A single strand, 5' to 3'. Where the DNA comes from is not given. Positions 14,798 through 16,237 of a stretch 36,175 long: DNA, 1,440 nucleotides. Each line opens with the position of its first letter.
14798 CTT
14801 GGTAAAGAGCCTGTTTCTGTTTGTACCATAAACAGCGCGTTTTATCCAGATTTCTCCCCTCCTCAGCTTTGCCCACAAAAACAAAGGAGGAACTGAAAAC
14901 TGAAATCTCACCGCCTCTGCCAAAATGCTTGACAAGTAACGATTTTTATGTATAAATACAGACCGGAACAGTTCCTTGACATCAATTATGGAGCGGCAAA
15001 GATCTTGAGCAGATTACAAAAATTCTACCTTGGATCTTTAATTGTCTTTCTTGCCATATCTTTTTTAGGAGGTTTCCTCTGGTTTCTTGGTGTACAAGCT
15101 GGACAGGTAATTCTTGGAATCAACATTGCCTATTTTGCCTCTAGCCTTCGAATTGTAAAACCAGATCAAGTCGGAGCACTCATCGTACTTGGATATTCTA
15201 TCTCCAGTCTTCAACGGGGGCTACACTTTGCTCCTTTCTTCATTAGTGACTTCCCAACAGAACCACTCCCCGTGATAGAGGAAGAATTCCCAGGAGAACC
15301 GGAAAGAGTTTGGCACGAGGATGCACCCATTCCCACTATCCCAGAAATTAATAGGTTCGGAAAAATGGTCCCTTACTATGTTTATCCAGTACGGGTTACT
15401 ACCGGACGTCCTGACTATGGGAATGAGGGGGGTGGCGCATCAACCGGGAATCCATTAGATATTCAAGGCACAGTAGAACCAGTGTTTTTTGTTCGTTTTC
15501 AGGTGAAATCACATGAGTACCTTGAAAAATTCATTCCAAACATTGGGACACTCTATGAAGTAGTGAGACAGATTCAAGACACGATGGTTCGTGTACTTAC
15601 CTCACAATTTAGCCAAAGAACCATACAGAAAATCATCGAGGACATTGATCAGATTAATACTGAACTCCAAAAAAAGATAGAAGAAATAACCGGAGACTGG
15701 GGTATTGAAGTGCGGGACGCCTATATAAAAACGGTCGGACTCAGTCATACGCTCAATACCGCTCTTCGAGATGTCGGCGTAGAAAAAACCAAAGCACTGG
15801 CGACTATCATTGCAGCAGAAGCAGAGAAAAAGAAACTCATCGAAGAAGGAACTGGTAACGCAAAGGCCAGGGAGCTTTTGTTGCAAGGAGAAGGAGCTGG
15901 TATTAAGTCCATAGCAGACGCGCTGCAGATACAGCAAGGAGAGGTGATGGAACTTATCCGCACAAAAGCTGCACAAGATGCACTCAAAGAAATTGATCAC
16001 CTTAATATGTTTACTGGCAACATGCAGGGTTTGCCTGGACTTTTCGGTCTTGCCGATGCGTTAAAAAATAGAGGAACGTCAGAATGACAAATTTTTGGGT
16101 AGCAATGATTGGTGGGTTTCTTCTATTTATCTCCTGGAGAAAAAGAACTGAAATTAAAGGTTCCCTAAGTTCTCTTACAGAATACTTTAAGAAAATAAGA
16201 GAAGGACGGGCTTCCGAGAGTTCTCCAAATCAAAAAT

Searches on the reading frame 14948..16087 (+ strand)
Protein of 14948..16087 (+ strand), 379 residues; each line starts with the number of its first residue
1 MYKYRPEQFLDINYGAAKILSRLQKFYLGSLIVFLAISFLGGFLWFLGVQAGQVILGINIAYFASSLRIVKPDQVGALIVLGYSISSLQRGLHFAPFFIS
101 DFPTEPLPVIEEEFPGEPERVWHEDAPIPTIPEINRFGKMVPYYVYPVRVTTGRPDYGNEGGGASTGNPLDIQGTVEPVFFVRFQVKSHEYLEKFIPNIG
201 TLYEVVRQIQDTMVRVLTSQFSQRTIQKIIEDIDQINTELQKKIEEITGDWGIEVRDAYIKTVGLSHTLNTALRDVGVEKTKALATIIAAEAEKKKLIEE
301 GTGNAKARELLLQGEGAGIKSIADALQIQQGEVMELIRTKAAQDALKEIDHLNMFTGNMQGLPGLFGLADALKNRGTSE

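Call 6: search_protein_families(library=pfam, proteins=[window:14948-16087:+], max_evalue=0.001)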
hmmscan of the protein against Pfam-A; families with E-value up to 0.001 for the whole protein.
window:14948-16087:+ (379 aa): 1 family
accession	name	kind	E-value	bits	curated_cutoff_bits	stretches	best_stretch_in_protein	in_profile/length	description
PF01145.31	Band_7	-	2.5e-10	41.2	23.6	1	69-294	2-176/176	SPFH domain / Band 7 family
